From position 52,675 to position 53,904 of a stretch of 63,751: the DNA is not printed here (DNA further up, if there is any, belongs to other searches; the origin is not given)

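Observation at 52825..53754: Pentameric ligand-gated ion channel (GLIC/ELIC-like) homolog in an archaeon, translationally coupled to an S51 peptidase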

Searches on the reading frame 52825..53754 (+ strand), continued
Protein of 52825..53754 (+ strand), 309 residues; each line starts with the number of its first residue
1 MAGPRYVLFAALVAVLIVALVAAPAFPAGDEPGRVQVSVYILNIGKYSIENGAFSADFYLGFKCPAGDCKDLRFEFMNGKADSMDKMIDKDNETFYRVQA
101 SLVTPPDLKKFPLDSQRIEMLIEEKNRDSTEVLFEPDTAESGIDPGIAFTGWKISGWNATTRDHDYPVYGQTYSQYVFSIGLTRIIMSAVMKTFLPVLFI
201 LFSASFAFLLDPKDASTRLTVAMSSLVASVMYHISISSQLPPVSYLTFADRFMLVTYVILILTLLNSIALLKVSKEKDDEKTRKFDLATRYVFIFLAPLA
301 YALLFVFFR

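Call 30: fold_search(model_id=the predicted structure, library=pdb)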
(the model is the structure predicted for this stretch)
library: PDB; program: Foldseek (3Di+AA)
matches with E <= 10: 1501; with E <= 0.001: 1109
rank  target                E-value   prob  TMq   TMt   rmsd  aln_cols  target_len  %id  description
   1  4ila_E                3.2e-20  1.00  0.62  0.62   5.9       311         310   20  The pentameric ligand-gated ion channel GLIC A237F in complex with Cesium (released 2013-02-20)
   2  4ire_B                3.8e-20  1.00  0.62  0.61   6.0       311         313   20  Crystal structure of GLIC with mutations at the loop C region (released 2013-04-24)
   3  6hy5_A                4.3e-20  1.00  0.61  0.61   6.0       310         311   19  THE GLIC PENTAMERIC LIGAND-GATED ION CHANNEL MUTANT Q193C (released 2018-12-19)
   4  6f16_A                4.6e-20  1.00  0.61  0.61   6.3       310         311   20  GLIC mutant H277Q (released 2018-01-10)
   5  6f0u_A                5.1e-20  1.00  0.60  0.60   6.4       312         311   20  GLIC mutant E35A (released 2018-01-10)
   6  5iux_A                5.4e-20  1.00  0.62  0.62   6.2       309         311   19  GLIC-V135C bimane labelled X-ray structure (released 2017-03-29)
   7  5mvm_A                6.5e-20  1.00  0.62  0.62   5.7       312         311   20  X-ray structure of the F14'A -N15'A double mutant of GLIC in complex with propofol (released 2018-03-14)
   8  6hz1_A                6.5e-20  1.00  0.61  0.61   6.4       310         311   20  THE GLIC PENTAMERIC LIGAND-GATED ION CHANNEL MUTANT E243C (released 2018-12-19)
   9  4hfb_A                8.1e-20  1.00  0.62  0.61   5.9       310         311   19  The GLIC pentameric Ligand-Gated Ion Channel F14'A ethanol-sensitive mutant (Apo) (released 2013-04-17)
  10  6hya_A                8.1e-20  1.00  0.59  0.59   6.3       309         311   19  THE GLIC PENTAMERIC LIGAND-GATED ION CHANNEL MUTANT Q193L (released 2018-12-19)
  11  6f13_A                8.6e-20  1.00  0.61  0.61   6.3       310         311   20  GLIC mutant E75A (released 2018-01-10)
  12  5osb_C                1.0e-19  1.00  0.62  0.62   6.2       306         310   19  GLIC-GABAAR alpha1 chimera crystallized in complex with THDOC at pH4.5 (released 2017-10-11)
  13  6f0n_A                1.1e-19  1.00  0.60  0.60   6.4       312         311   20  GLIC mutant E82A (released 2018-01-10)
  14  6f0m_A                1.2e-19  1.00  0.61  0.61   6.4       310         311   20  GLIC mutant E35Q (released 2018-01-10)
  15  6f0j_A                1.3e-19  1.00  0.63  0.62   5.7       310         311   19  GLIC mutant E26A (released 2018-01-10)
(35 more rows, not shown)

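Call 39: find_encoding_contigs(protein=P0002, flank=5000, max_places=2)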
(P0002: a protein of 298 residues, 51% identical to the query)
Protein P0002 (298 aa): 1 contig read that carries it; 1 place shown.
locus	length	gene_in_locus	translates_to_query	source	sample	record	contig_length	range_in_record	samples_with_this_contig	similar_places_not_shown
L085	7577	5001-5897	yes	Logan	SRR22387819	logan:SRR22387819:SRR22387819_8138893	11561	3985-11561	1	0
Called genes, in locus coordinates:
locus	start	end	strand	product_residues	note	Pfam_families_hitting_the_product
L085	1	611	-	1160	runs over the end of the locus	PF02463:SMC_N, PF13175:AAA_15, PF13304:AAA_21 (faint), PF13476:AAA_23, PF06470:SMC_hinge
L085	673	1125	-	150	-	PF03412:Peptidase_C39, PF11814:DUF3335 (faint), PF13529:Peptidase_C39_2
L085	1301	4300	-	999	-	PF00317:Ribonuc_red_lgN (weak), PF02867:Ribonuc_red_lgC, PF12637:TSCPD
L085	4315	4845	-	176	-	PF22811:Zn_ribbon_NrdR, PF03477:ATP-cone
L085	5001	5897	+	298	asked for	PF02931:Neur_chan_LBD (faint)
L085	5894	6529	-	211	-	PF01351:RNase_HII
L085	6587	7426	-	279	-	PF02498:Bro-N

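Call 40: find_encoding_contigs(protein=P0013, flank=5000, max_places=2)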
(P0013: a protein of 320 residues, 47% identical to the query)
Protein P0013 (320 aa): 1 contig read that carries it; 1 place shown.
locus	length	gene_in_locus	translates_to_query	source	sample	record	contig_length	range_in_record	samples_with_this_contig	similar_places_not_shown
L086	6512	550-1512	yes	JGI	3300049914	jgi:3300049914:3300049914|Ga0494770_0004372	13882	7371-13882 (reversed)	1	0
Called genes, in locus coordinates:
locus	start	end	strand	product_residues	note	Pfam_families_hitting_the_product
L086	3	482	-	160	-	?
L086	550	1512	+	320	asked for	-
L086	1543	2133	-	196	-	-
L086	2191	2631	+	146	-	-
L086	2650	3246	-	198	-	PF02163:Peptidase_M50 (faint)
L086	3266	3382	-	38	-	-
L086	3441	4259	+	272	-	PF12483:GIDE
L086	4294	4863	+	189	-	PF04011:LemA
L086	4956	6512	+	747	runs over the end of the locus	PF09826:Beta_propel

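Call 41: find_encoding_contigs(protein=P0067, flank=5000, max_places=2)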
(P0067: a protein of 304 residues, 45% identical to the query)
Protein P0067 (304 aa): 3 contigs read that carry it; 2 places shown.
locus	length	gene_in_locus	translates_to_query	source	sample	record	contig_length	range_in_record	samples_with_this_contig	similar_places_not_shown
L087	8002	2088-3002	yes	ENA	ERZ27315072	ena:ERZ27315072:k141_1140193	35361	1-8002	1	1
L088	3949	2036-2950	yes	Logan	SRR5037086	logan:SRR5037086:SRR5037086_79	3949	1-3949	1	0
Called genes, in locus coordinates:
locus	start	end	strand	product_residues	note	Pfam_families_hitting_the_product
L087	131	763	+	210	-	PF01914:MarC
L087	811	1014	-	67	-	PF09360:zf-CDGSH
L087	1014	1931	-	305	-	-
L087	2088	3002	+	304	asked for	-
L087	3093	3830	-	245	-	PF00705:PCNA_N, PF02144:Rad1 (faint), PF02747:PCNA_C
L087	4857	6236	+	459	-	PF00753:Lactamase_B, PF12706:Lactamase_B_2, PF22505:RNase_J_b_CASP, PF07521:RMMBL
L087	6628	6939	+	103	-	PF24839:DUF7718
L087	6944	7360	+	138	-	PF25212:HVO_A0114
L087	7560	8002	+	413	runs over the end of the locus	PF00753:Lactamase_B, PF12706:Lactamase_B_2, PF16661:Lactamase_B_6, PF23023:Anti-Pycsar_Apyc1 (weak), PF10996:Beta-Casp, PF07521:RMMBL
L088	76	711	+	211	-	PF01914:MarC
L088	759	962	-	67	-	PF09360:zf-CDGSH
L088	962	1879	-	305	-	-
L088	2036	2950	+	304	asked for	-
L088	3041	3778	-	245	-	PF00705:PCNA_N, PF02144:Rad1 (faint), PF02747:PCNA_C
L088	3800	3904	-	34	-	-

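Call 42: search_protein_representatives(alignment_id=A1)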
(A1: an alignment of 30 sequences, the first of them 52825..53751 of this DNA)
Query: 30 sequences, 303 profile positions. Proteins with E-value up to 0.001 (for the whole library): 8488; up to 1e-10: 3084; up to 1e-30: 334. The best 150 are listed.
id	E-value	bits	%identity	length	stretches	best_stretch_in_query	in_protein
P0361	2.2e-150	516.2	-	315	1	5-303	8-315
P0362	4.6e-113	393.7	-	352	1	18-302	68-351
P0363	1.2e-93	329.9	-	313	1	9-303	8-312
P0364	2.1e-93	329.1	-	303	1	2-301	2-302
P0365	1.4e-91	323.1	-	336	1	25-298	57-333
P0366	4.6e-90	318.1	-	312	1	22-301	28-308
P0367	1.9e-89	316.1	-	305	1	1-302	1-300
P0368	6.4e-88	311.1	-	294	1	12-303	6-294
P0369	4.9e-85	301.6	-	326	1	24-296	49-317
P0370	2.1e-84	299.6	-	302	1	19-299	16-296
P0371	2.7e-84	299.2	-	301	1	7-301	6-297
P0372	1.1e-82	293.9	-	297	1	5-303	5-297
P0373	1.1e-82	293.9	-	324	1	24-287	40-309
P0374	2.7e-81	289.4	-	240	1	10-237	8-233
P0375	7.3e-81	287.9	-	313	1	9-299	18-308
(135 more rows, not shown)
